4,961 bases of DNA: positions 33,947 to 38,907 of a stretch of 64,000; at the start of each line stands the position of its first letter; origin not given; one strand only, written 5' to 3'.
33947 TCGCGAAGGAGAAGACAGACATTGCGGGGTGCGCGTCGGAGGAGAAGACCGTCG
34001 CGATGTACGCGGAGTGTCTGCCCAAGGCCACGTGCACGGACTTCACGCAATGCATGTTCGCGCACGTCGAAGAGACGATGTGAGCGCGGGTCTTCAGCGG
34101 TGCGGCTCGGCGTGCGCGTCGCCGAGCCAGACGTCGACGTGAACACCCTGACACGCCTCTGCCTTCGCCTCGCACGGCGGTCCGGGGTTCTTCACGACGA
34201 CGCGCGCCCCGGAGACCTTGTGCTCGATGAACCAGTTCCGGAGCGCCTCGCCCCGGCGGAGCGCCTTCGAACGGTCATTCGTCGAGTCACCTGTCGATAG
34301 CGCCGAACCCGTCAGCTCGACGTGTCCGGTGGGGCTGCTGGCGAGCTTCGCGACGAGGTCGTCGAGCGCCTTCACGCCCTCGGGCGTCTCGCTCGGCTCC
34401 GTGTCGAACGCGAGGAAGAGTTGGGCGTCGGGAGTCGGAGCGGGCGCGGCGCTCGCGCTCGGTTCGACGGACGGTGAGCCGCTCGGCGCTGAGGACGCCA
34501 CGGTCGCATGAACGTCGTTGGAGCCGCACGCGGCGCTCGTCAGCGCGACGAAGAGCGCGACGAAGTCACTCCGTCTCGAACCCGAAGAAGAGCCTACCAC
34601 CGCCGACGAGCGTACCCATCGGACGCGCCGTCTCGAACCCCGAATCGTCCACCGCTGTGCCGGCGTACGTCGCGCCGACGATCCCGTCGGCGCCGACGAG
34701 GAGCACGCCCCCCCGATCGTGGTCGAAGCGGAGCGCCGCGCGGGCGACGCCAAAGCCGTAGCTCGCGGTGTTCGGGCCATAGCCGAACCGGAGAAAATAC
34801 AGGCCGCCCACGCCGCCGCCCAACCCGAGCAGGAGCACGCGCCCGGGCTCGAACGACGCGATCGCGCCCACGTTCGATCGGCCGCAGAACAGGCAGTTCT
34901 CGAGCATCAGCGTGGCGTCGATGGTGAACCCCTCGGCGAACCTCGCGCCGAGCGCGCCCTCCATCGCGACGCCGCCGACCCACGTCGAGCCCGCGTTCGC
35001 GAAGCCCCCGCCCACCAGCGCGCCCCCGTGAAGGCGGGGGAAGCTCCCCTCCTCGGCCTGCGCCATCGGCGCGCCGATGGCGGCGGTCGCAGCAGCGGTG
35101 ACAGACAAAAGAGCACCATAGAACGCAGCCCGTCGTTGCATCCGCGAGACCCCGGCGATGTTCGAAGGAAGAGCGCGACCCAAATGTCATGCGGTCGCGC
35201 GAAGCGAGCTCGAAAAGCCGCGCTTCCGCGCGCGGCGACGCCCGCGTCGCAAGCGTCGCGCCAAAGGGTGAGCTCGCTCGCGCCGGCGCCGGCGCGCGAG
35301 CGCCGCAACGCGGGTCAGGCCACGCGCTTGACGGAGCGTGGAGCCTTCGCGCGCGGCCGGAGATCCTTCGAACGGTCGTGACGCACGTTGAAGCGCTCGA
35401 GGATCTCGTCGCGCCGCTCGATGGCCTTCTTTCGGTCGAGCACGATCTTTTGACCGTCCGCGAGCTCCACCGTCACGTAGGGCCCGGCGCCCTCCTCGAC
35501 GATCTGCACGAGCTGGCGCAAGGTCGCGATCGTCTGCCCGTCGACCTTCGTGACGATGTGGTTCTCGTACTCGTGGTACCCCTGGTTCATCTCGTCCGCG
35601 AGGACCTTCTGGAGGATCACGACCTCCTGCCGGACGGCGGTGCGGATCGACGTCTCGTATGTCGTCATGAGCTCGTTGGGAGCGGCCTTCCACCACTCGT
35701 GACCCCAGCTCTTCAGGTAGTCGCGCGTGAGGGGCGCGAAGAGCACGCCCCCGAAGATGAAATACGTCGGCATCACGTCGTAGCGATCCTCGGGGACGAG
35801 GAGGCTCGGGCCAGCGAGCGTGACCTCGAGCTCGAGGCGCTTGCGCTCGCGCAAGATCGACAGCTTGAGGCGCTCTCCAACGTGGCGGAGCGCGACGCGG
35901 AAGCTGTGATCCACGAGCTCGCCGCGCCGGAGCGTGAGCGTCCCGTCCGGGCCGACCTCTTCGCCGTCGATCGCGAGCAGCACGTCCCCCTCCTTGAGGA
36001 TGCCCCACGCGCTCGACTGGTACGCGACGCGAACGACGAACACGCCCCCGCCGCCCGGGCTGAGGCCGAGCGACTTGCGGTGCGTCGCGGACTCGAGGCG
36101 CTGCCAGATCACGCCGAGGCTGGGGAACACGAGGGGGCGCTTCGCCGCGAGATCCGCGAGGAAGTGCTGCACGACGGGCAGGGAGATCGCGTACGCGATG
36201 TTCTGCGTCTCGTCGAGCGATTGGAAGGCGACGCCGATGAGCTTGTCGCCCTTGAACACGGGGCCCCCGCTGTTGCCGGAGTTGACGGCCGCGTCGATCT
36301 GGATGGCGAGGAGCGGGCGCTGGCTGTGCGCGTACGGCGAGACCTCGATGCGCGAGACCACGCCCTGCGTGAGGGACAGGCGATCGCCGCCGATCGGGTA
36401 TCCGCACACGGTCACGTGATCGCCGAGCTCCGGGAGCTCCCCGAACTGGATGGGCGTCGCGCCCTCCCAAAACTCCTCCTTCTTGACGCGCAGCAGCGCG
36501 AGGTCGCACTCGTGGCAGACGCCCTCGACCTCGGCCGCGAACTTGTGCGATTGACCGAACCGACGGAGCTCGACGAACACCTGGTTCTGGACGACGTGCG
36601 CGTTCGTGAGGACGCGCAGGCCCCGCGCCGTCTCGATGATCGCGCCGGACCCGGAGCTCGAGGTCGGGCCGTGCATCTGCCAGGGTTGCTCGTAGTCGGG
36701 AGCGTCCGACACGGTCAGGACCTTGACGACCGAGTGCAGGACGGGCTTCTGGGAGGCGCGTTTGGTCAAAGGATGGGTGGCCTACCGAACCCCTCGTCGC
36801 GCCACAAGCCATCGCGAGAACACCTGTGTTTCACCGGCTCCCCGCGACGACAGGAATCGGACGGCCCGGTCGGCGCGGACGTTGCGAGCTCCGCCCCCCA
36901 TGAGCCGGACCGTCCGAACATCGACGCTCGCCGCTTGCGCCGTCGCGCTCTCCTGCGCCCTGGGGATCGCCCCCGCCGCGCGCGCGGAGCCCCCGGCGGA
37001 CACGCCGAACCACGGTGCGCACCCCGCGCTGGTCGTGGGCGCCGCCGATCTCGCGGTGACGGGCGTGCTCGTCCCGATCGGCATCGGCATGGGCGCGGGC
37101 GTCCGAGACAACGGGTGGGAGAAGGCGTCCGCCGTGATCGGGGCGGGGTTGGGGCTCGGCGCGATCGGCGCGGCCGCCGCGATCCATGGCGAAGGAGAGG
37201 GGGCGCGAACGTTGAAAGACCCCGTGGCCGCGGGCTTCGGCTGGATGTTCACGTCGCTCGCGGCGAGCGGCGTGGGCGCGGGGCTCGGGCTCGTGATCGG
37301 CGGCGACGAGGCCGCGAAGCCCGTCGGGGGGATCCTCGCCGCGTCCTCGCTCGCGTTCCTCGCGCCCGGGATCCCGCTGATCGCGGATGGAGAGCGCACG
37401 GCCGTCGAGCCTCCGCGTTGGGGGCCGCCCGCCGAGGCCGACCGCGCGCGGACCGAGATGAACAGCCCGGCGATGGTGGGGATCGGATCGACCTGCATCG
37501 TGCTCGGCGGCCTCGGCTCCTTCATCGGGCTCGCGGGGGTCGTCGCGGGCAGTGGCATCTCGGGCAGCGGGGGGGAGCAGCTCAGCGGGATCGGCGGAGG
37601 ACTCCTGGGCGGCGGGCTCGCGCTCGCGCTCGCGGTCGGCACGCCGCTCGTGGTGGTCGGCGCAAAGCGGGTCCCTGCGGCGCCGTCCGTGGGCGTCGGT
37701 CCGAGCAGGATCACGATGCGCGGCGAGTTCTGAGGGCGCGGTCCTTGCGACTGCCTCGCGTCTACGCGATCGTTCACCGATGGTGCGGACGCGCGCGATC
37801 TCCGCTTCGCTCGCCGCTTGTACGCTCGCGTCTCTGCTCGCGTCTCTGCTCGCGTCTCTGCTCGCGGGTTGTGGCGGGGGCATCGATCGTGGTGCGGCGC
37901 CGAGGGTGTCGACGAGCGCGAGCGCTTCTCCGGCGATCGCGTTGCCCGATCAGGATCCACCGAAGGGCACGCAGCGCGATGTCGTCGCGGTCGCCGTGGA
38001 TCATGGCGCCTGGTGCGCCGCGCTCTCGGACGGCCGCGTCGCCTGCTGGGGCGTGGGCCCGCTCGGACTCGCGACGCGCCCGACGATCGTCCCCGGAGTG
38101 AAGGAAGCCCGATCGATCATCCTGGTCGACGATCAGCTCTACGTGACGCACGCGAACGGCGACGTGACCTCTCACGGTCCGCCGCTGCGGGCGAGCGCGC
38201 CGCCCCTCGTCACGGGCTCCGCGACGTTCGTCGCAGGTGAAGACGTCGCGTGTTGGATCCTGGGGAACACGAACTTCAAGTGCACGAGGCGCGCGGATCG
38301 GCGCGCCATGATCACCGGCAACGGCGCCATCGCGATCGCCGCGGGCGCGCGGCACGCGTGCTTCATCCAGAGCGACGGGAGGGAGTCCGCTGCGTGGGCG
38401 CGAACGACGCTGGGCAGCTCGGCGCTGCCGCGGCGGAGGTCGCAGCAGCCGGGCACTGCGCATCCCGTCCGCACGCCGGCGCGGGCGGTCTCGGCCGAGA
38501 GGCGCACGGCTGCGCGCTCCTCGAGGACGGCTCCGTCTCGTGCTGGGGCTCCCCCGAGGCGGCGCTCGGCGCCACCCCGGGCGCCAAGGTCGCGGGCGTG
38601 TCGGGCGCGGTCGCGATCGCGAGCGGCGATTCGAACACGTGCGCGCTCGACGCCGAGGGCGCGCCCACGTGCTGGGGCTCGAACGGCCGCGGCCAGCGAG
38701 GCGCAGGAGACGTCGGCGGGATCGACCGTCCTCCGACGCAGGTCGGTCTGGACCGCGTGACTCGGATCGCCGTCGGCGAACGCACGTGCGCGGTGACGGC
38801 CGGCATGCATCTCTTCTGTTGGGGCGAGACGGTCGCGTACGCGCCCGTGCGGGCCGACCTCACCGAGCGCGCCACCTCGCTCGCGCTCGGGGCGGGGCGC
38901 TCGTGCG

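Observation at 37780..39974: RCC1-repeat lipoprotein gene disrupted by several frameshifts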

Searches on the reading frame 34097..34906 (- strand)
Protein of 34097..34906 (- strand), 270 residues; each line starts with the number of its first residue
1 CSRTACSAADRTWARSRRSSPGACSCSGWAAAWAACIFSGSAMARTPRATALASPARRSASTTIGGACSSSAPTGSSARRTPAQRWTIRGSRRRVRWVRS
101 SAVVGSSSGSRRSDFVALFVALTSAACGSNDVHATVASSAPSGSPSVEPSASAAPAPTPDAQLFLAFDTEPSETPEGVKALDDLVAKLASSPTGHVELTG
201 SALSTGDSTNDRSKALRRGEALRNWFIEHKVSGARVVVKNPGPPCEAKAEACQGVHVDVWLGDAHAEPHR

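Call 28: search_protein_families(library=pfam, proteins=[window:34097-34906:-], max_evalue=0.001)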
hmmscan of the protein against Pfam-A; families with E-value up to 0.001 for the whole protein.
window:34097-34906:- (270 aa): 1 family
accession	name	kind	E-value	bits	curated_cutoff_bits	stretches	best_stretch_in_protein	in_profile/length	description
PF00691.25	OmpA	-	0.00056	20.6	27.2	0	174-239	10-77/98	OmpA family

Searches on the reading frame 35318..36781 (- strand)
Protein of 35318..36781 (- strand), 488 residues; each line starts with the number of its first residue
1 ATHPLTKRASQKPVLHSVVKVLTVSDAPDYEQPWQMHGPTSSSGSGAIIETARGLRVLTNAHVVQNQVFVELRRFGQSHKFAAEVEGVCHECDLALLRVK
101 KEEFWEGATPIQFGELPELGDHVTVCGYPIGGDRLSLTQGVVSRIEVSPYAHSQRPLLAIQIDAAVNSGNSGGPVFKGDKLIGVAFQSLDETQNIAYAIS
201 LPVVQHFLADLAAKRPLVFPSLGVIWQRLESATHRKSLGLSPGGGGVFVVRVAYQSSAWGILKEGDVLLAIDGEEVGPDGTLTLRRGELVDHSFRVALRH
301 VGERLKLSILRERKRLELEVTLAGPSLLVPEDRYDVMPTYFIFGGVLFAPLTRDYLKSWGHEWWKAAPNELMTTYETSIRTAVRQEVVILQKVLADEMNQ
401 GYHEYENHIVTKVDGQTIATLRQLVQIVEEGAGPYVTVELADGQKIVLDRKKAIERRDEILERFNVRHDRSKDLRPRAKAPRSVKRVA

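Call 28: search_protein_families(library=pfam, proteins=[window:35318-36781:-], max_evalue=0.001)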
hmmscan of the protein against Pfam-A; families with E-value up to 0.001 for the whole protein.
window:35318-36781:- (488 aa): 5 families
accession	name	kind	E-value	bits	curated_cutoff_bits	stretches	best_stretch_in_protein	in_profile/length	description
PF17815.7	PDZ_3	-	8.7e-46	155.7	22.8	1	329-473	1-145/145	PDZ domain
PF13365.12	Trypsin_2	-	3e-20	73.9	27.6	1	44-180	1-140/144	Trypsin-like peptidase domain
PF00089.32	Trypsin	-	1.5e-15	58.1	20.6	1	25-199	5-209/220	Trypsin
PF13180.12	PDZ_2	-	1.7e-06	28.6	27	1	223-322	4-80/80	PDZ domain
PF17820.7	PDZ_6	-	6.2e-06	26.3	27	0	249-276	2-30/54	PDZ domain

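Call 31: find_encoding_contigs(protein=window:35318-36769:-, flank=10000, max_places=6)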
Protein seq(484 aa) (484 aa): no gene with exactly this product is on record in the collection.

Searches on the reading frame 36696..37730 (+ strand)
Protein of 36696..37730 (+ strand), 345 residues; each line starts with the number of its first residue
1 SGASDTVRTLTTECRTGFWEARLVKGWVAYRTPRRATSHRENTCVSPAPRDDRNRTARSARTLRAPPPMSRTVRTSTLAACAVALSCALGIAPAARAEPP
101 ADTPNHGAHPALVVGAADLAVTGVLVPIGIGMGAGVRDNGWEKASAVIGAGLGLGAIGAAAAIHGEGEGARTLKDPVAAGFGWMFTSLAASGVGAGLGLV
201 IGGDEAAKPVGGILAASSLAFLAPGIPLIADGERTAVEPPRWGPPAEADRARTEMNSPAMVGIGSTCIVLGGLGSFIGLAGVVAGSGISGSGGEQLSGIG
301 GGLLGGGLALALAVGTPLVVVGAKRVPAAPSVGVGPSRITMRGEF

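Call 28: search_protein_families(library=pfam, proteins=[window:36696-37730:+], max_evalue=0.001)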
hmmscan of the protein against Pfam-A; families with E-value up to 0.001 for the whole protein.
window:36696-37730:+ (345 aa): 0 families

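Call 33: list_cluster_members(proteins=[window:36900-37730:+, window:37780-38757:+, window:49926-51308:-, window:44943-45404:-, window:43058-44044:-, window:44065-44889:-, window:40097-41275:-, window:40097-41251:-])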
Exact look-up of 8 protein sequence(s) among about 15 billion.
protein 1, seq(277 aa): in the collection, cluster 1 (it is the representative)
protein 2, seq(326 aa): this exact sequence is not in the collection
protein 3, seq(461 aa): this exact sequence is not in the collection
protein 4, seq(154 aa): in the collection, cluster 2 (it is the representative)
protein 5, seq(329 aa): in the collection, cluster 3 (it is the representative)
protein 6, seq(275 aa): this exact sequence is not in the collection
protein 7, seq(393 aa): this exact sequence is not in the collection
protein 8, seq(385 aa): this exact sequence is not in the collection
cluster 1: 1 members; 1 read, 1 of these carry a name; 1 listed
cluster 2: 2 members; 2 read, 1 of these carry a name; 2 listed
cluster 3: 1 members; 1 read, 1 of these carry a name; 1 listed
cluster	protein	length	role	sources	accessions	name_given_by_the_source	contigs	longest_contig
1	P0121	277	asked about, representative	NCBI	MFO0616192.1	MAG: hypothetical protein U0414_26600 [Polyangiaceae bacterium]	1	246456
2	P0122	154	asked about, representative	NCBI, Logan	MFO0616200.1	MAG: hypothetical protein U0414_26640 [Polyangiaceae bacterium]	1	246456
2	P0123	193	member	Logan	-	-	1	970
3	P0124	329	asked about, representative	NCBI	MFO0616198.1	MAG: hypothetical protein U0414_26630 [Polyangiaceae bacterium]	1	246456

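Call 34: find_encoding_contigs(protein=P0121, flank=10000, max_places=5)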
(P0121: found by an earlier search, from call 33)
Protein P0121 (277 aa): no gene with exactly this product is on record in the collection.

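Call 35: find_encoding_contigs(protein=P0122, flank=10000, max_places=6)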
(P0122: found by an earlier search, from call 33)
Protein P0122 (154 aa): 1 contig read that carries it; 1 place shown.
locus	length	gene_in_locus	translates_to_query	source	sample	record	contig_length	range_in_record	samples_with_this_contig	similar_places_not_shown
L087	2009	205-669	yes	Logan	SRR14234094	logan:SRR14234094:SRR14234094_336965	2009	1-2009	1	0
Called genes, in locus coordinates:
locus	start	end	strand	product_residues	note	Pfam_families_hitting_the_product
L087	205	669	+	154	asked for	PF21827:New_glue (weak)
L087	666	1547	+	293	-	-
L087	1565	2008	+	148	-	?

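Call 58: find_encoding_contigs(protein=P0123, flank=5000, max_places=6)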
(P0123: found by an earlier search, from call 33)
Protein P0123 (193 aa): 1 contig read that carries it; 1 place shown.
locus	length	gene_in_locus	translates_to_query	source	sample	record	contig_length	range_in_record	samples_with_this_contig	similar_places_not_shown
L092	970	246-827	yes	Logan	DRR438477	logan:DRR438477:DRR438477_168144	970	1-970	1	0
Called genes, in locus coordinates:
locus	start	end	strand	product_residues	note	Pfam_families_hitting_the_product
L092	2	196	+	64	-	?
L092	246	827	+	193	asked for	-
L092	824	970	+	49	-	?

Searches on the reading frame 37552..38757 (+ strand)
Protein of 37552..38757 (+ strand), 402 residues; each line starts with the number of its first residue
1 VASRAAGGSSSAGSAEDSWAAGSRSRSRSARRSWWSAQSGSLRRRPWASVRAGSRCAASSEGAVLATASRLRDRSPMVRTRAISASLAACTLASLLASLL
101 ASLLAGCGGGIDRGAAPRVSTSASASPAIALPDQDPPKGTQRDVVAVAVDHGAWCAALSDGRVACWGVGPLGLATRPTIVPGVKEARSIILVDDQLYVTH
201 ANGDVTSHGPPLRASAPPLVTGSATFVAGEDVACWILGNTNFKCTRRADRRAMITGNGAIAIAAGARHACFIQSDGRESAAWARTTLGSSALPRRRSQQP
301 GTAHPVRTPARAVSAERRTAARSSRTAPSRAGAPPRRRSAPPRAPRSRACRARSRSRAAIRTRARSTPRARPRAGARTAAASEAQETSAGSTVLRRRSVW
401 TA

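Call 77: list_cluster_members(proteins=[window:37552-38757:+, window:37783-38757:+, window:38250-39236:+, window:38394-39236:+, window:38598-39236:+, window:38757-39236:+, window:38805-39236:+, window:39031-39714:+, window:39304-39714:+, window:18398-18832:+])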
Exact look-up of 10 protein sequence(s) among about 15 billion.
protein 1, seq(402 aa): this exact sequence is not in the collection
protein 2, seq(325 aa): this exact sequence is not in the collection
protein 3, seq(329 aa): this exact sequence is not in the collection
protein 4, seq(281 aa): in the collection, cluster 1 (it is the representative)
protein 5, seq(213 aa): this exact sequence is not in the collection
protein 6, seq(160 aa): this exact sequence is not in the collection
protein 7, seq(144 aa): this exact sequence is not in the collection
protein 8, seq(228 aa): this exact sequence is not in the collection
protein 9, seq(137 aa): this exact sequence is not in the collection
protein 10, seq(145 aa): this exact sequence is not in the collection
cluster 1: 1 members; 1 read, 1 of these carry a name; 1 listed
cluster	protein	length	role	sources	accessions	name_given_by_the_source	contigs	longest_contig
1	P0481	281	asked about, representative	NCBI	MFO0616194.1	MAG: RCC1 domain-containing protein [Polyangiaceae bacterium]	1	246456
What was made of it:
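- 38379..39005 (+): Segment B, frame 0. A probable short return to frame 1 lies at about 38425-38495. NCBI CDS MFO0616194.1 covers 38394-39239. Exact look-up gave P0481 (call 77).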
